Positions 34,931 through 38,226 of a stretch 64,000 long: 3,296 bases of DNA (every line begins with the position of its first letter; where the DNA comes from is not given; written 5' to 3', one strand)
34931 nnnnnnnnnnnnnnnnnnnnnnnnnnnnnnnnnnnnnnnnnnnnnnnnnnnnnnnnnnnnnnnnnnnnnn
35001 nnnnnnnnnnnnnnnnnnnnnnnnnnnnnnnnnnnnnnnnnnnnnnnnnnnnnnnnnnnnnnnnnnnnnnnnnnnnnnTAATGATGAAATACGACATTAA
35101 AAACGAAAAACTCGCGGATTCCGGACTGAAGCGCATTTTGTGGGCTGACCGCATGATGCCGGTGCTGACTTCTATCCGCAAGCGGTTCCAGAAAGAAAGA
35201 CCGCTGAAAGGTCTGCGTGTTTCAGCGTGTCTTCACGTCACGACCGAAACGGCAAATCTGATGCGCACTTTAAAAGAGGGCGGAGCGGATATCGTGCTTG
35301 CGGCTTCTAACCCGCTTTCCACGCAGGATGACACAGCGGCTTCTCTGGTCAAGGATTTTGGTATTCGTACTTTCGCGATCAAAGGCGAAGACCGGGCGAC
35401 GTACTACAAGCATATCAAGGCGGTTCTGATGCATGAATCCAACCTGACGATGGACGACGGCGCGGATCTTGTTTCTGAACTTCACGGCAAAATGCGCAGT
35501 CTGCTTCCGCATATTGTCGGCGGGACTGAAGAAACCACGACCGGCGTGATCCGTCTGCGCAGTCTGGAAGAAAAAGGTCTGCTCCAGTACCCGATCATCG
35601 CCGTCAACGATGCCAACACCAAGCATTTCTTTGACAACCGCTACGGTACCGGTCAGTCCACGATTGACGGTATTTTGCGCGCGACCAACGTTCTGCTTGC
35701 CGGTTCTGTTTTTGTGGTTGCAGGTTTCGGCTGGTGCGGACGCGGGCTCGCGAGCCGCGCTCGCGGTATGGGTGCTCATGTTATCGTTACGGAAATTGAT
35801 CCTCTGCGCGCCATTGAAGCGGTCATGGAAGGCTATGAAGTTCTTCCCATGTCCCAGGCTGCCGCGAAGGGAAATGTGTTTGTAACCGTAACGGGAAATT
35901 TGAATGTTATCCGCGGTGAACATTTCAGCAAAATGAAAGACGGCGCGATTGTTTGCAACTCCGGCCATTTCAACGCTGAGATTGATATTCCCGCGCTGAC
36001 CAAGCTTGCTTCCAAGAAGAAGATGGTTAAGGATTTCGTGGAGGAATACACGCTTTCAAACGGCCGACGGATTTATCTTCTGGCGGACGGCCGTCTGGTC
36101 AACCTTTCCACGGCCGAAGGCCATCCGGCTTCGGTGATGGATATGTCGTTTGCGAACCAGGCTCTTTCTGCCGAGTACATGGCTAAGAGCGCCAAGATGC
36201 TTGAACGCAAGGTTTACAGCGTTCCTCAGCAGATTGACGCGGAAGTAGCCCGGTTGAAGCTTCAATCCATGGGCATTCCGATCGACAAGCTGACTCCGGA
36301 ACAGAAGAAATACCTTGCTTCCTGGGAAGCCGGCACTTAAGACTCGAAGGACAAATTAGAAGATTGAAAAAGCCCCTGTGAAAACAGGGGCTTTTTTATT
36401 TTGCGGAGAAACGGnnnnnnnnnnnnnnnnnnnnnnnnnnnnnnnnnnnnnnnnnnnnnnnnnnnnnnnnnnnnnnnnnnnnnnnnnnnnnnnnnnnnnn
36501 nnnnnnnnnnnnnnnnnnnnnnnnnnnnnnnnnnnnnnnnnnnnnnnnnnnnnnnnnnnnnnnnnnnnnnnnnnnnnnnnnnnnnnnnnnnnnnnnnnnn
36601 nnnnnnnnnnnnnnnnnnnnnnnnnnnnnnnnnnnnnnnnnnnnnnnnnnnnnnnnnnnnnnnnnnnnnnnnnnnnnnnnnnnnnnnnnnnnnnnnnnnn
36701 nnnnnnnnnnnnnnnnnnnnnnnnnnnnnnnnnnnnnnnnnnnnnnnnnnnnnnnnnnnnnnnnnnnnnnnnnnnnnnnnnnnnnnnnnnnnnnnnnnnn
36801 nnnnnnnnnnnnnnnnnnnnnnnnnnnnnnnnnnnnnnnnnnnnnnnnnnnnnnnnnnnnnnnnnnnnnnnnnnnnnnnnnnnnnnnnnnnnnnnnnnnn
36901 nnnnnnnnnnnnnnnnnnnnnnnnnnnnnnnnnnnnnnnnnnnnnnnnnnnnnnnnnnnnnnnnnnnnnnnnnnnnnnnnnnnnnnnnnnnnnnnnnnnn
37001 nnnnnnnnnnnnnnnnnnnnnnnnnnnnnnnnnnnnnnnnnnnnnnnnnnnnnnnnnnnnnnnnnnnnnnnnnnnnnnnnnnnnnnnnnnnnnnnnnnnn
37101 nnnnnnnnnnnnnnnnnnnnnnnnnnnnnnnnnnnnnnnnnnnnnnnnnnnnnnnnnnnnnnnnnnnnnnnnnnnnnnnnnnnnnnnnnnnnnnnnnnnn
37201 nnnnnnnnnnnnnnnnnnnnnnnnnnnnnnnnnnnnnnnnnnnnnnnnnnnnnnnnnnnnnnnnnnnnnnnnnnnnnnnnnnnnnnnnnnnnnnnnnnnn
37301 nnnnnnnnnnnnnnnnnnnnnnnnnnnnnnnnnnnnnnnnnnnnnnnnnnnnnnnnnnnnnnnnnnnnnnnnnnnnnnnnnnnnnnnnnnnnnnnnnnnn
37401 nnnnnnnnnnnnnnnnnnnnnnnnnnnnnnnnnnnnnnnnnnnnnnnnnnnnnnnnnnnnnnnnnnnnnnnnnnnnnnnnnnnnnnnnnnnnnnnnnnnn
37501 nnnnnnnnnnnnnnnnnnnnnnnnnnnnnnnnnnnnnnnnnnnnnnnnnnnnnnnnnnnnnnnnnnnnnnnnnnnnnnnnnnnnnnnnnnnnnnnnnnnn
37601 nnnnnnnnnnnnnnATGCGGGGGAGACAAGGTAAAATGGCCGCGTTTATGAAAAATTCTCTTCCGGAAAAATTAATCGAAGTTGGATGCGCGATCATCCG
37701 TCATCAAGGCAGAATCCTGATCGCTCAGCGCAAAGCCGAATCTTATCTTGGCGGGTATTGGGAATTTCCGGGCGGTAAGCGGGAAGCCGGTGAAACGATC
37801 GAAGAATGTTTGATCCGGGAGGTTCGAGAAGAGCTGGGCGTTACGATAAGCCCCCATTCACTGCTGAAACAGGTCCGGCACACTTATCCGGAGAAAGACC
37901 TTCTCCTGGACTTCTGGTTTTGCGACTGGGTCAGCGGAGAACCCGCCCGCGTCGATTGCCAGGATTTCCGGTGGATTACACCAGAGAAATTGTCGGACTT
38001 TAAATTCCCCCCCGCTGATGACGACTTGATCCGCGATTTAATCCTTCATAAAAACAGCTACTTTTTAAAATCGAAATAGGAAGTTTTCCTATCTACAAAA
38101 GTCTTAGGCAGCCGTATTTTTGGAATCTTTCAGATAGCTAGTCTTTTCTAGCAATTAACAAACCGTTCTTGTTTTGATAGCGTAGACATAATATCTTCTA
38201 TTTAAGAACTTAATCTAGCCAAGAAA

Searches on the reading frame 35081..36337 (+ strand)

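Call 34: search_protein_families(library=pfam, proteins=[window:35081-36337:+], max_evalue=0.0001)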
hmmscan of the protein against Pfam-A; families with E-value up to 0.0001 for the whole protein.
window:35081-36337:+ (419 aa): 3 families
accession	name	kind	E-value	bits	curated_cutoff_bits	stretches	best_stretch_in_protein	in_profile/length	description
PF05221.23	AdoHcyase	-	8.7e-60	202.8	25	2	3-136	1-138/299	S-adenosyl-L-homocysteine hydrolase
PF00670.27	AdoHcyase_NAD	-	3.9e-57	193.3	27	1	186-346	1-161/162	S-adenosyl-L-homocysteine hydrolase, NAD binding domain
PF02826.25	2-Hacid_dh_C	-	3e-07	30.4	25.1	1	205-311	33-142/178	D-isomer specific 2-hydroxyacid dehydrogenase, NAD binding domain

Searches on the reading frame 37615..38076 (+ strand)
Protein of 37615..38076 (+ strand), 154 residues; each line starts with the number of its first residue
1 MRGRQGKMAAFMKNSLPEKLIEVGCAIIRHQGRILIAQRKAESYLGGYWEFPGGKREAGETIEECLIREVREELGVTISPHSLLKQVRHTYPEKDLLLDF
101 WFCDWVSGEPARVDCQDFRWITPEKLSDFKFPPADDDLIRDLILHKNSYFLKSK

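Call 34: search_protein_families(library=pfam, proteins=[window:37615-38076:+], max_evalue=0.0001)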
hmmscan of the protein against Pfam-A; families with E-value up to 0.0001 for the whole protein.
window:37615-38076:+ (154 aa): 2 families
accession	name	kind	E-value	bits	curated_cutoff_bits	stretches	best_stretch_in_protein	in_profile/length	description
PF14815.12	NUDIX_4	-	2.2e-26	92.3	35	1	26-139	3-111/113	NUDIX domain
PF00293.34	NUDIX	-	1e-22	81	21.1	1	22-142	5-134/134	NUDIX domain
